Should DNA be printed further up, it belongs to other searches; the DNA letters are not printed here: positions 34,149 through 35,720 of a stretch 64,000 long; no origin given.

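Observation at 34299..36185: ECF sigma factor followed by a soluble beta-helix-like repeat protein with a Glu/His-rich tail (candidate non-canonical anti-sigma or metal-sensing partner)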

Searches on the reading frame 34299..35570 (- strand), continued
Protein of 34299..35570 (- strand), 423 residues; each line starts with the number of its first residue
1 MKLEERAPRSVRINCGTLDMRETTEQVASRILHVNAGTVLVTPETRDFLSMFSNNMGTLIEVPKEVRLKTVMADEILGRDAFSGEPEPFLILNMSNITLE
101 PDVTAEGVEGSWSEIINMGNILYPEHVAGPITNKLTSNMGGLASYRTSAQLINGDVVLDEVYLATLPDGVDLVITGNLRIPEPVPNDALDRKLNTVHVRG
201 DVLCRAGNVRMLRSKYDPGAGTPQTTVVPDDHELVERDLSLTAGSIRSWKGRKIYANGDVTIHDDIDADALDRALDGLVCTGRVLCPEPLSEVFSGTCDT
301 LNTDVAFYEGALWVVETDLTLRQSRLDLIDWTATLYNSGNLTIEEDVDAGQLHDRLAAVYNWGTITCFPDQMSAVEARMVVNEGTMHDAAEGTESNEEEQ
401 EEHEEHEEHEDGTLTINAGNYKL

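Call 43: search_protein_families(library=ncbifam, proteins=[L029:3456-4001:+, L029:4001-5206:+, L032:3432-3998:+, L032:3998-5200:+, L027:3540-3998:+, L027:3995-5197:+], max_evalue=0.01)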
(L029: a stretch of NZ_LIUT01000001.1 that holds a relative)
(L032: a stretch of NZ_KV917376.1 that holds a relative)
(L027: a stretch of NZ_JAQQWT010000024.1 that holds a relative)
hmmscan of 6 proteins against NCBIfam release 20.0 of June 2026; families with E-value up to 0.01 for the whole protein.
L029:3456-4001:+ (181 aa): 82 families (the best 25 are shown)
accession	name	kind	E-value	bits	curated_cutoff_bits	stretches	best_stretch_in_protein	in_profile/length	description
TIGR02937.1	sigma70-ECF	superfamily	4.7e-23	81.6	42.9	1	31-174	5-163/165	sigma-70 family RNA polymerase sigma factor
TIGR02985.1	Sig70_bacteroi1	subfamily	2.9e-19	69.9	126.4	1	31-174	5-160/162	RNA polymerase sigma-70 factor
TIGR02983.1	SigE-fam_strep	subfamily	3.4e-17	62.8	141.55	1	31-178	10-160/162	SigE family RNA polymerase sigma factor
NF053879.1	RNAPolSigSigVBac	equivalog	1.3e-16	60.7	190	1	33-179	10-158/160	RNA polymerase sigma factor SigV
NF007227.0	PRK09645.1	subfamily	3.3e-16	59.7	202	1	30-178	16-172/177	sigma-70 family RNA polymerase sigma factor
NF007216.0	PRK09638.1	equivalog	2.1e-15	57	194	1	30-179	21-177/180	RNA polymerase sigma factor SigY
NF058625.1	sigma_PG0214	equivalog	2.1e-14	53.6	130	1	35-175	12-160/170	GFO_1088 family ECF-type sigma factor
TIGR02950.1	SigM_subfam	subfamily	3.6e-14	52.9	147.95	1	31-175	4-157/159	RNA polymerase sigma factor, SigM family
NF009166.1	PRK12513.1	equivalog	4.2e-14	52.7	206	1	32-177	27-187/193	RNA polymerase sigma factor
NF007215.0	PRK09637.1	equivalog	2.5e-13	50.4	212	1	28-177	2-155/181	RNA polymerase sigma factor SigZ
TIGR02959.1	SigZ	equivalog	2.8e-13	50.1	168.65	1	37-176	5-148/170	RNA polymerase sigma factor SigZ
NF007226.0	PRK09644.1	equivalog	5e-13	49.5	199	1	27-179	1-160/166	RNA polymerase sigma factor SigM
NF009164.0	PRK12511.1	equivalog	2.6e-12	46.6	185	1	39-177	16-160/182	RNA polymerase sigma factor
TIGR02952.1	Sig70_famx2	equivalog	4.7e-12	46.1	206.45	1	31-175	15-169/170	ECF subfamily RNA polymerase sigma factor, BldN family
NF007223.0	PRK09641.1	equivalog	1.1e-11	45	209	1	29-174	20-182/187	RNA polymerase sigma factor SigW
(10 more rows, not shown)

L029:4001-5206:+ (401 aa): 1 family
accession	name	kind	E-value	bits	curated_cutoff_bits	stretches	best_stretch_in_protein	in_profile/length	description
TIGR02108.2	PQQ_syn_pqqB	equivalog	0.0078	15.7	245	0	62-101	190-229/298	pyrroloquinoline quinone biosynthesis protein PqqB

L032:3432-3998:+ (188 aa): 79 families (the best 25 are shown)
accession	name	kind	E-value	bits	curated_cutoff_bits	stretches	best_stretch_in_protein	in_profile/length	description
NF007227.0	PRK09645.1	subfamily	5.7e-23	81.7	202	1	32-186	10-172/177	sigma-70 family RNA polymerase sigma factor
TIGR02985.1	Sig70_bacteroi1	subfamily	3e-19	69.8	126.4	1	39-184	5-162/162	RNA polymerase sigma-70 factor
TIGR02937.1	sigma70-ECF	superfamily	6.1e-19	68.3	42.9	1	40-184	6-165/165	sigma-70 family RNA polymerase sigma factor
TIGR02983.1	SigE-fam_strep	subfamily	6.8e-19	68.3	141.55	1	37-187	8-161/162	SigE family RNA polymerase sigma factor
NF053879.1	RNAPolSigSigVBac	equivalog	5.4e-17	61.9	190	1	42-187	11-158/160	RNA polymerase sigma factor SigV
NF058625.1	sigma_PG0214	equivalog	1.6e-16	60.5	130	1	43-186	12-163/170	GFO_1088 family ECF-type sigma factor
TIGR02954.1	Sig70_famx3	hypoth_equivalog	1.8e-15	57.1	188.5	1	37-186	18-169/170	RNA polymerase sigma-70 factor, TIGR02954 family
TIGR02950.1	SigM_subfam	subfamily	3.7e-15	56.1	147.95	1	40-184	5-158/159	RNA polymerase sigma factor, SigM family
NF009166.1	PRK12513.1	equivalog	2.1e-14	53.7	206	1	38-187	25-189/193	RNA polymerase sigma factor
NF007216.0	PRK09638.1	equivalog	3.9e-14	52.8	194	1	36-187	19-177/180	RNA polymerase sigma factor SigY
TIGR02959.1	SigZ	equivalog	4.4e-14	52.7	168.65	1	45-185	5-149/170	RNA polymerase sigma factor SigZ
NF009178.0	PRK12526.1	equivalog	1.7e-13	50.6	301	1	36-187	44-209/211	RNA polymerase sigma factor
NF009196.0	PRK12544.1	equivalog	2.3e-13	50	287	1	26-112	9-94/208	RNA polymerase factor sigma-70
NF007223.0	PRK09641.1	equivalog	2.7e-13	50.2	209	2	34-116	20-98/187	RNA polymerase sigma factor SigW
NF009172.0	PRK12519.1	subfamily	2.7e-13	49.9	222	1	36-186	30-191/194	RNA polymerase sigma factor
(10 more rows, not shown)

L032:3998-5200:+ (400 aa): 0 families

L027:3540-3998:+ (152 aa): 75 families (the best 25 are shown)
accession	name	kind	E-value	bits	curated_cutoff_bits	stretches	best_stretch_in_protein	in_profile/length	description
TIGR02937.1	sigma70-ECF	superfamily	2.3e-18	66.4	42.9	1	8-145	5-157/165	sigma-70 family RNA polymerase sigma factor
NF007227.0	PRK09645.1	subfamily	2.1e-16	60.3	202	1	8-140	17-157/177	sigma-70 family RNA polymerase sigma factor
NF007215.0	PRK09637.1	equivalog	2e-15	57.2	212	1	8-150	5-153/181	RNA polymerase sigma factor SigZ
TIGR02985.1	Sig70_bacteroi1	subfamily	5.6e-15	55.9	126.4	1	8-141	5-150/162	RNA polymerase sigma-70 factor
TIGR02959.1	SigZ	equivalog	7.1e-15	55.2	168.65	1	11-151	2-148/170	RNA polymerase sigma factor SigZ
NF053879.1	RNAPolSigSigVBac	equivalog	8.7e-15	54.7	190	1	7-140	7-142/160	RNA polymerase sigma factor SigV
TIGR02950.1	SigM_subfam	subfamily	8.9e-15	54.9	147.95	1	8-144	4-149/159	RNA polymerase sigma factor, SigM family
TIGR02983.1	SigE-fam_strep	subfamily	1.2e-13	51.3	141.55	1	9-143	11-148/162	SigE family RNA polymerase sigma factor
NF058625.1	sigma_PG0214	equivalog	1.2e-13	51.2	130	1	12-141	12-149/170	GFO_1088 family ECF-type sigma factor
NF007216.0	PRK09638.1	equivalog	2.2e-13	50.3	194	1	8-140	22-161/180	RNA polymerase sigma factor SigY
NF009193.0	PRK12541.1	equivalog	7e-13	49.1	171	1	8-144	9-151/161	RNA polymerase sigma factor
TIGR02943.1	Sig70_famx1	hypoth_equivalog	1.6e-12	47.7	162.2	1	11-83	9-80/188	RNA polymerase sigma-70 factor, TIGR02943 family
NF009164.0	PRK12511.1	equivalog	2.6e-12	46.6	185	1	16-138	16-144/182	RNA polymerase sigma factor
TIGR02989.1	Sig-70_gvs1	subfamily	9.6e-12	45.1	124.55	1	7-144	4-151/158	RNA polymerase sigma-70 factor, Rhodopirellula/Verrucomicrobium family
NF009184.0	PRK12532.1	equivalog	1.4e-11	44.6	276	1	12-84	13-85/195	RNA polymerase sigma factor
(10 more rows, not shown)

L027:3995-5197:+ (400 aa): 0 families

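Call 45: find_related_loci(query=A3, collection=metagenome_contigs, flank=3000)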
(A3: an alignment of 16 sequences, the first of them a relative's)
Query A3 (410 aa) in metagenome_contigs; peptide patterns used: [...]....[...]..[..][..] (x = any residue, [..] = any of these).
71 stretches matched a pattern; 24 encode a relative of the query (tblastn E <= 1e-3); 24 distinct loci.
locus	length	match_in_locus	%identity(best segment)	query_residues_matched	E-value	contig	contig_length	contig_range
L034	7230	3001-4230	73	1-410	0e+0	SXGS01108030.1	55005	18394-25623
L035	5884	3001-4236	54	1-410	2e-142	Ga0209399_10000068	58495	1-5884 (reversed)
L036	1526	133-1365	55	1-410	4e-155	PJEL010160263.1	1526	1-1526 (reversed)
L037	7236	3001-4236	54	1-410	2e-142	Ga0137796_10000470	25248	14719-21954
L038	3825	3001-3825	72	1-387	2e-137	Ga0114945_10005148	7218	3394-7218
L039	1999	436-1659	51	1-410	4e-143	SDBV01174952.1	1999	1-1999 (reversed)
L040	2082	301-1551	51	1-410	9e-141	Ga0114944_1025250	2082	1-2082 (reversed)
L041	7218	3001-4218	48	10-410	5e-123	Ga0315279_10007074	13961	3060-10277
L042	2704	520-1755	46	1-410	1e-127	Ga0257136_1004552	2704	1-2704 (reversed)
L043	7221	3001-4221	49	1-410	4e-121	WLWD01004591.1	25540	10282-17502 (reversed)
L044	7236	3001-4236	47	1-410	4e-121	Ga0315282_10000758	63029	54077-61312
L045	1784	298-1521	47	1-410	7e-124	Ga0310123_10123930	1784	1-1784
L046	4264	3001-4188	44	10-410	1e-102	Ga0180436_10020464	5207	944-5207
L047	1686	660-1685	46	10-387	1e-106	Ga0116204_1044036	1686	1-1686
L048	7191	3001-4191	42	10-410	2e-92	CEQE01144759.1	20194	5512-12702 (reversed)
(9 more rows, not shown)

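Call 52: find_encoding_contigs(protein=P0001, flank=6000, max_places=2)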
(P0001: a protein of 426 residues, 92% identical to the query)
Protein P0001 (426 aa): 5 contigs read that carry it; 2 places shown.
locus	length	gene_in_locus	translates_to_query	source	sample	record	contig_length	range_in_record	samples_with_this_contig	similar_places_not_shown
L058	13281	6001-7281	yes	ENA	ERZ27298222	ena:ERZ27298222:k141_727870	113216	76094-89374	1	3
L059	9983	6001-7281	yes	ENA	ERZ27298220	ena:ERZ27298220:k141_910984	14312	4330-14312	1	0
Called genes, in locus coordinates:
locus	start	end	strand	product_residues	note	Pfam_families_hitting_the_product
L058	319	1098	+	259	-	PF06314:ADC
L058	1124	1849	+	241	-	PF17645:Amdase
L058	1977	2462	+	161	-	PF12903:DUF3830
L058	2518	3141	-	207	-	PF13302:Acetyltransf_3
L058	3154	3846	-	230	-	PF00702:Hydrolase, PF13419:HAD_2, PF13242:Hydrolase_like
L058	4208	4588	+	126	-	-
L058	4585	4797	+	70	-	PF08279:HTH_11 (weak), PF12844:HTH_19, PF13560:HTH_31, PF01381:HTH_3, PF04545:Sigma70_r4 (weak), PF13413:HTH_25 (weak), PF13443:HTH_26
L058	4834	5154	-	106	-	PF01381:HTH_3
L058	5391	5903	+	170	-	PF04542:Sigma70_r2, PF08281:Sigma70_r4_2, PF04545:Sigma70_r4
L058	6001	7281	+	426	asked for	-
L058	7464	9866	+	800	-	PF12704:MacB_PCD, PF02687:FtsX, PF12704:MacB_PCD, PF02687:FtsX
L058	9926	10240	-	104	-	PF01381:HTH_3, PF13443:HTH_26 (weak), PF13560:HTH_31 (faint)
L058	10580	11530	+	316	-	PF01636:APH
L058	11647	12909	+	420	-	PF05977:MFS_3, PF07690:MFS_1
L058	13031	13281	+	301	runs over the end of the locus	PF01636:APH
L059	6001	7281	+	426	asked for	-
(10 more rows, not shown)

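Call 53: find_encoding_contigs(protein=P0004, flank=6000, max_places=1)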
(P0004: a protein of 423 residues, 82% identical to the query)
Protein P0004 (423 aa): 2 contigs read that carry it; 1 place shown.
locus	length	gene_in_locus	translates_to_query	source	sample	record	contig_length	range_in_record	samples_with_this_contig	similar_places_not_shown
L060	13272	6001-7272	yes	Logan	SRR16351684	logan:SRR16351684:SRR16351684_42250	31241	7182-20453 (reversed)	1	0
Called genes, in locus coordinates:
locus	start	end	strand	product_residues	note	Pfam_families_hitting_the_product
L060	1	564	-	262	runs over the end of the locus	PF00702:Hydrolase, PF12710:HAD, PF13419:HAD_2, PF13242:Hydrolase_like (weak)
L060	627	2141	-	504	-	PF00884:Sulfatase, PF01663:Phosphodiest (faint)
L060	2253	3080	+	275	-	PF06314:ADC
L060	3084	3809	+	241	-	PF01177:Asp_Glu_race (weak), PF17645:Amdase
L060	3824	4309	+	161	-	PF12903:DUF3830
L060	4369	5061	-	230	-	PF00702:Hydrolase, PF13419:HAD_2, PF13242:Hydrolase_like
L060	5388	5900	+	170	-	PF04542:Sigma70_r2, PF08281:Sigma70_r4_2, PF04545:Sigma70_r4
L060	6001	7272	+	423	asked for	-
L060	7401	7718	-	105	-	PF01381:HTH_3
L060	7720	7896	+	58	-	-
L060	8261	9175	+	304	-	PF01636:APH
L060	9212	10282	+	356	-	PF01636:APH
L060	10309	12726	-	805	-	PF12704:MacB_PCD, PF02687:FtsX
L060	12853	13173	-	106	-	PF01381:HTH_3, PF12844:HTH_19 (faint)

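Call 54: find_encoding_contigs(protein=P0010, flank=6000, max_places=1)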
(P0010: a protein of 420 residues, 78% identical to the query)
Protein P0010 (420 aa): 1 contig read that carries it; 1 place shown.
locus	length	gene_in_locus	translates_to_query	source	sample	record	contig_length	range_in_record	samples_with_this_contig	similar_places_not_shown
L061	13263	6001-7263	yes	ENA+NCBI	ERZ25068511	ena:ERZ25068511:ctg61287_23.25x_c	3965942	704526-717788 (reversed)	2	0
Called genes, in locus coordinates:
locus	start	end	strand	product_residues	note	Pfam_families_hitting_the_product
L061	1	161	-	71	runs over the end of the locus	PF13242:Hydrolase_like (weak), PF13419:HAD_2 (weak)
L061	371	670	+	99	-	-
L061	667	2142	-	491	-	PF00884:Sulfatase, PF01663:Phosphodiest (faint)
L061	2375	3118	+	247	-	PF06314:ADC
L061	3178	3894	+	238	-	PF01177:Asp_Glu_race (faint), PF17645:Amdase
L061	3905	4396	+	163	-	PF12903:DUF3830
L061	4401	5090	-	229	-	PF00702:Hydrolase, PF13419:HAD_2, PF13242:Hydrolase_like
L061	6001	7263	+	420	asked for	-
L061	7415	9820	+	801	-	PF12704:MacB_PCD, PF02687:FtsX, PF12704:MacB_PCD, PF02687:FtsX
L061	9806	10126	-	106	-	PF01381:HTH_3, PF13443:HTH_26 (faint), PF13560:HTH_31 (weak)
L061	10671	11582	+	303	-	PF01636:APH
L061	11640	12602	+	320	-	PF01636:APH, PF01633:Choline_kinase (weak)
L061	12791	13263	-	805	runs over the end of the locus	PF12704:MacB_PCD, PF02687:FtsX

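Call 75: search_protein_families(library=pfam, proteins=[P0162, P0168, P0137, L032:3998-5200:+, L012:6001-7209:+], max_evalue=10)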
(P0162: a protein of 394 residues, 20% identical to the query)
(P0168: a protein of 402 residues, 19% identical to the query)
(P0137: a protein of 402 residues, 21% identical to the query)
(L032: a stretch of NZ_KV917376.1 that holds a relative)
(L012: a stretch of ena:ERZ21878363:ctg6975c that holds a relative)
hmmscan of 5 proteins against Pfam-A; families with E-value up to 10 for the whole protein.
P0162 (394 aa): 2 families
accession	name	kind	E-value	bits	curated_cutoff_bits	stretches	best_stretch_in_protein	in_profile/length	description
PF17723.7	RHH_8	-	1.3e-08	35.4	25.4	2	314-360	72-118/119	Ribbon-Helix-Helix transcriptional regulator family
PF04570.20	zf-FLZ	-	0.14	12.1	23.4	1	268-283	31-46/54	zinc-finger of the FCS-type, C2-C2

P0168 (402 aa): 2 families
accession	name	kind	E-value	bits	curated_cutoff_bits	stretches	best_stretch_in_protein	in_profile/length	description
PF17723.7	RHH_8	-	1e-08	35.7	25.4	2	47-116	43-115/119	Ribbon-Helix-Helix transcriptional regulator family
PF15460.11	SAS4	-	0.027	15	24.4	1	137-206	23-92/99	Something about silencing, SAS, complex subunit 4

P0137 (402 aa): 2 families
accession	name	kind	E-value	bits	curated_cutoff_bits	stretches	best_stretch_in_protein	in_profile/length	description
PF17723.7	RHH_8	-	1.6e-05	25.5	25.4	2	322-363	77-118/119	Ribbon-Helix-Helix transcriptional regulator family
PF17012.10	DUF5091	-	0.069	13.9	27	1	89-158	31-99/147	Domain of unknown function (DUF5091)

L032:3998-5200:+ (400 aa): 3 families
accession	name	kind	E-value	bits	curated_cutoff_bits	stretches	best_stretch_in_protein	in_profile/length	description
PF17723.7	RHH_8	-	0.0026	18.3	25.4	0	159-197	75-113/119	Ribbon-Helix-Helix transcriptional regulator family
PF11506.14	DUF3217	-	0.055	13.8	26.4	1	178-216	52-90/104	Protein of unknown function (DUF3217)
PF09522.15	RE_R_Pab1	-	0.084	13.4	25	1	338-373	23-58/119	R.Pab1 restriction endonuclease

L012:6001-7209:+ (402 aa): 2 families
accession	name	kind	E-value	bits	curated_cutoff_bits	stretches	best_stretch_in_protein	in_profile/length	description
PF17723.7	RHH_8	-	1e-08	35.7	25.4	2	47-116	43-115/119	Ribbon-Helix-Helix transcriptional regulator family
PF15460.11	SAS4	-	0.027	15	24.4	1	137-206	23-92/99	Something about silencing, SAS, complex subunit 4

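Call 78: search_protein_families(library=padloc, proteins=[window:34299-35570:-, P0168, P0162], max_evalue=0.01)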
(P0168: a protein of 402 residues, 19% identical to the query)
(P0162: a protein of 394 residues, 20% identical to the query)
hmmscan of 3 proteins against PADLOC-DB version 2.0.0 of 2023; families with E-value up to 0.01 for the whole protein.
window:34299-35570:- (423 aa): 0 families

P0168 (402 aa): 0 families

P0162 (394 aa): 0 families
